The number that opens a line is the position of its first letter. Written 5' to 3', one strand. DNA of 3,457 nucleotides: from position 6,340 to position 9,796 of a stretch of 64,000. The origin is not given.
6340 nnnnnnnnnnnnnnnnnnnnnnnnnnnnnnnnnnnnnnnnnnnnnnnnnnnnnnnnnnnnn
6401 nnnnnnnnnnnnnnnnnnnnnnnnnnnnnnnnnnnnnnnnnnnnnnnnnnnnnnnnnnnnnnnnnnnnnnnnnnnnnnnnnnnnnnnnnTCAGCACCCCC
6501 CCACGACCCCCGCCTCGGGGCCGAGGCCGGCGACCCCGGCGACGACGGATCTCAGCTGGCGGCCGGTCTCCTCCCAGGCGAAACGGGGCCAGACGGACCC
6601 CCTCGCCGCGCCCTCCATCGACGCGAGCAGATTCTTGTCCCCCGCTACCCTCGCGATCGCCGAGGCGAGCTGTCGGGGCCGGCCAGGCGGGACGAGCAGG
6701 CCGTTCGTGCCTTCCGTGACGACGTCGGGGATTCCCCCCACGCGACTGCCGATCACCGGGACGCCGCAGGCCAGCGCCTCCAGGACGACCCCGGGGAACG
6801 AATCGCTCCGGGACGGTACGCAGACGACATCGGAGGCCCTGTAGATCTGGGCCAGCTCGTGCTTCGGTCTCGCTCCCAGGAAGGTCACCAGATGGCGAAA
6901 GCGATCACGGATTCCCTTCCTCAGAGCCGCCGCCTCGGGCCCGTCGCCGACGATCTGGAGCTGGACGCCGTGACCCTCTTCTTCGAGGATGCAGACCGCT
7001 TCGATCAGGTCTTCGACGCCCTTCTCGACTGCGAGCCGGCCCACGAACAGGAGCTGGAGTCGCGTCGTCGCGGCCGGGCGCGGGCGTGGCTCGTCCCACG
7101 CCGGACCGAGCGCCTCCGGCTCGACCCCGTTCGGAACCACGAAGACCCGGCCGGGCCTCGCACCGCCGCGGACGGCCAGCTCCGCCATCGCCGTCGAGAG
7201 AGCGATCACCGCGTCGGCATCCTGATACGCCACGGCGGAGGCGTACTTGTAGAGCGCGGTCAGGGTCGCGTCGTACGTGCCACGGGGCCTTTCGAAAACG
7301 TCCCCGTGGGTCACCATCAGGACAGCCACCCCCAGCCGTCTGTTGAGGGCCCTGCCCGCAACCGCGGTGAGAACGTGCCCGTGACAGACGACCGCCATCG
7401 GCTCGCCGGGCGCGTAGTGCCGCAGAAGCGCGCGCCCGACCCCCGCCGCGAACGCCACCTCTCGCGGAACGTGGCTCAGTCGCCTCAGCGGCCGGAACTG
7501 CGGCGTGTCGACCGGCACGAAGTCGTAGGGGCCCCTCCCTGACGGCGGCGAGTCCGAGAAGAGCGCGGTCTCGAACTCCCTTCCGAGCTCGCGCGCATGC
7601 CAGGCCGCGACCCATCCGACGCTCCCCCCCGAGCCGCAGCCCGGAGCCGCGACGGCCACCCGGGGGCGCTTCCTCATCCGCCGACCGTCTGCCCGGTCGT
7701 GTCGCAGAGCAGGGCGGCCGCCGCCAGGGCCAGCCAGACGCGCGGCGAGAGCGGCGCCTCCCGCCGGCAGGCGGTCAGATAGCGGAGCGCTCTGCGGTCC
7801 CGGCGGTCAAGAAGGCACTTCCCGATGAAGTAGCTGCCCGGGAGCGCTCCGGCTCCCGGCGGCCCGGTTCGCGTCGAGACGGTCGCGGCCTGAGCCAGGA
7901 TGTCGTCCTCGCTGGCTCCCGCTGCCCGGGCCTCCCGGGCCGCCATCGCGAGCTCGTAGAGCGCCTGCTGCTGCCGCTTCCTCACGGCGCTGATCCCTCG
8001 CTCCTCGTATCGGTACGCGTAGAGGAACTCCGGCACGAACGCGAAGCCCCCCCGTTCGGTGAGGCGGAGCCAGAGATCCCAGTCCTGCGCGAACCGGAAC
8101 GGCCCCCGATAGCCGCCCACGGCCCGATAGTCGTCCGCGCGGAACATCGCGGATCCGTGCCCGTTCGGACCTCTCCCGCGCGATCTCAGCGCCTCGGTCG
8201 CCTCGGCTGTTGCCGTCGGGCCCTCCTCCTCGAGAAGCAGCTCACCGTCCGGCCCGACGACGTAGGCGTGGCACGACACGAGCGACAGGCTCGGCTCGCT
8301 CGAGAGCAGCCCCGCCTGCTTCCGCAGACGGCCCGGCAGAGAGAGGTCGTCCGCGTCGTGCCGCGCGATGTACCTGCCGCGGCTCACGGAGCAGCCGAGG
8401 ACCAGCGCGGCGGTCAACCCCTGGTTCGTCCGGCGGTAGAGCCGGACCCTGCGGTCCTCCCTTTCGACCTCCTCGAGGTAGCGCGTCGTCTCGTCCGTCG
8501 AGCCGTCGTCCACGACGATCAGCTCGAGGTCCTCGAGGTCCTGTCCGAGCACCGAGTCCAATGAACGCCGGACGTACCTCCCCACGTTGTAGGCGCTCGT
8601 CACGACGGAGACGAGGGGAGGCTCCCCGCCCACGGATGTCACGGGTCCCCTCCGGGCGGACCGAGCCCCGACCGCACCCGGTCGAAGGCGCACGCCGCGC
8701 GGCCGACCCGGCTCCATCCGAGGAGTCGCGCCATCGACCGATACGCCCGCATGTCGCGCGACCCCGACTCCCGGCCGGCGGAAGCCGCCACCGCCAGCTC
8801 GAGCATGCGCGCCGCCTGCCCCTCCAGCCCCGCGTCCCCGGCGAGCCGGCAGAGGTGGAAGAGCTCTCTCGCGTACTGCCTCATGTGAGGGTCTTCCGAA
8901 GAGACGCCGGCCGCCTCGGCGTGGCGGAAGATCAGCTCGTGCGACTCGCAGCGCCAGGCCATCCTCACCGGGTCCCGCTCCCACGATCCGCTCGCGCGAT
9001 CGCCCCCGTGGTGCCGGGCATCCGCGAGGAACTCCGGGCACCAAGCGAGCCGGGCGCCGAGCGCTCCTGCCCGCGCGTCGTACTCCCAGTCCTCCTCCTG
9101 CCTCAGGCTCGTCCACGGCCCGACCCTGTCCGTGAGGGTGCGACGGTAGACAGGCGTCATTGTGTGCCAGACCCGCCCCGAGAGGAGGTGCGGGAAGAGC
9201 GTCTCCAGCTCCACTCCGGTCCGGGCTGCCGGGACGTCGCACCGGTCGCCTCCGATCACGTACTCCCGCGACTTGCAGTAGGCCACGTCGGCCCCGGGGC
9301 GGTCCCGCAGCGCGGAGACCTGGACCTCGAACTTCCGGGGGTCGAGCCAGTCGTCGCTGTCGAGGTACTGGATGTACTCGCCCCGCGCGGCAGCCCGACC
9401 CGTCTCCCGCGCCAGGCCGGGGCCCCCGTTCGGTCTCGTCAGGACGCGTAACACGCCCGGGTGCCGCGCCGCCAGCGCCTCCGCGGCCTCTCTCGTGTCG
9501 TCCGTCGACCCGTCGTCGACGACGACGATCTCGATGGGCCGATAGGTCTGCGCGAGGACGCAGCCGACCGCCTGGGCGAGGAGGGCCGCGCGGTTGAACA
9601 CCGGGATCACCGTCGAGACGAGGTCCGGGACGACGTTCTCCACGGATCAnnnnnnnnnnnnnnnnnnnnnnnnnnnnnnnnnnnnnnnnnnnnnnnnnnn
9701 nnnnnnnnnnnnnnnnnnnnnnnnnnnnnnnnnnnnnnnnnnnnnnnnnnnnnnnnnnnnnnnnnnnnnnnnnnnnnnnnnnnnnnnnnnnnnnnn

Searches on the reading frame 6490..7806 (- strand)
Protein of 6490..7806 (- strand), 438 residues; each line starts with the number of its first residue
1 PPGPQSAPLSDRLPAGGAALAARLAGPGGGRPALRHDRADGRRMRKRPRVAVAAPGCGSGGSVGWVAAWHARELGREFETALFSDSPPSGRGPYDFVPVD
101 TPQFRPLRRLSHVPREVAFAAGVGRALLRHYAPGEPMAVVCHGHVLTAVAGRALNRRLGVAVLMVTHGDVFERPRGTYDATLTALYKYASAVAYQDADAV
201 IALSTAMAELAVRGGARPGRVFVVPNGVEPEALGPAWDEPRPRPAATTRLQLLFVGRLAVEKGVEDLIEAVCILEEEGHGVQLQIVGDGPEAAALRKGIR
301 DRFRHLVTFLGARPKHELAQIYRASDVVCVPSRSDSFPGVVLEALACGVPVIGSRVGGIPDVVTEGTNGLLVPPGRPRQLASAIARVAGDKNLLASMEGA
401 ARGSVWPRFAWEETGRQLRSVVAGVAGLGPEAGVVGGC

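Call 39: search_protein_families(library=pfam, proteins=[window:6490-7806:-], max_evalue=0.0001)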
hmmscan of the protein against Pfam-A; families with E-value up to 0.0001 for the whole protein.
window:6490-7806:- (438 aa): 6 families
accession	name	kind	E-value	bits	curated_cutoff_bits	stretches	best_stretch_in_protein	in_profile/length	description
PF00534.26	Glycos_transf_1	-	5.9e-38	130.5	26.4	1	241-402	7-170/172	Glycosyl transferases group 1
PF13692.12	Glyco_trans_1_4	-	7.1e-38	130.5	27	1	251-388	3-140/142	Glycosyl transferases group 1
PF13439.12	Glyco_transf_4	-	3.9e-15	56.7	28.5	1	71-231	12-169/170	Glycosyltransferase Family 4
PF20706.3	GT4-conflict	-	1.7e-13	50.8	26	1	135-367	81-324/385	Family 4 Glycosyltransferase in conflict systems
PF13579.12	Glyco_trans_4_4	-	2.1e-13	51.3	29.7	1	64-227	4-158/158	Glycosyl transferase 4-like domain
PF13524.12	Glyco_trans_1_2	-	1e-08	35.7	25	1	279-418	13-142/144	Glycosyl transferase-like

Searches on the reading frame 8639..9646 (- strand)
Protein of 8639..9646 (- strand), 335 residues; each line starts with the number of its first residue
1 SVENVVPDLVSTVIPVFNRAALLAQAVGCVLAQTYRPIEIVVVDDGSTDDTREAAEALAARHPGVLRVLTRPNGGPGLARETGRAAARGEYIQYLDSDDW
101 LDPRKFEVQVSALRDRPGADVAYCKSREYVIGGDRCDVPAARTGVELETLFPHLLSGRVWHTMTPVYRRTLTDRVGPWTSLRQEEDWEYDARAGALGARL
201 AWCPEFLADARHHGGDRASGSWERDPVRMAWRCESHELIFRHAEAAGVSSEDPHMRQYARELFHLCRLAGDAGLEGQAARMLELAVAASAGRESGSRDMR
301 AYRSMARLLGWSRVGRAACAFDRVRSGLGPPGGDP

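Call 39: search_protein_families(library=pfam, proteins=[window:8639-9646:-], max_evalue=0.0001)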
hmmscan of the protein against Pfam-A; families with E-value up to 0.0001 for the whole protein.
window:8639-9646:- (335 aa): 3 families
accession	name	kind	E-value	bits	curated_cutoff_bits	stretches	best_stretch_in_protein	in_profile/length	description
PF00535.33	Glycos_transf_2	-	5.1e-30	105.1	23.3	1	11-130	1-119/168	Glycosyl transferase family 2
PF13641.12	Glyco_tranf_2_3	-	4.2e-15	56.8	27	1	7-206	1-207/230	Glycosyltransferase like family 2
PF10111.15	Glyco_tranf_2_2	-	2.5e-07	30.9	27.3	1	35-123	25-121/276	Glycosyltransferase like family 2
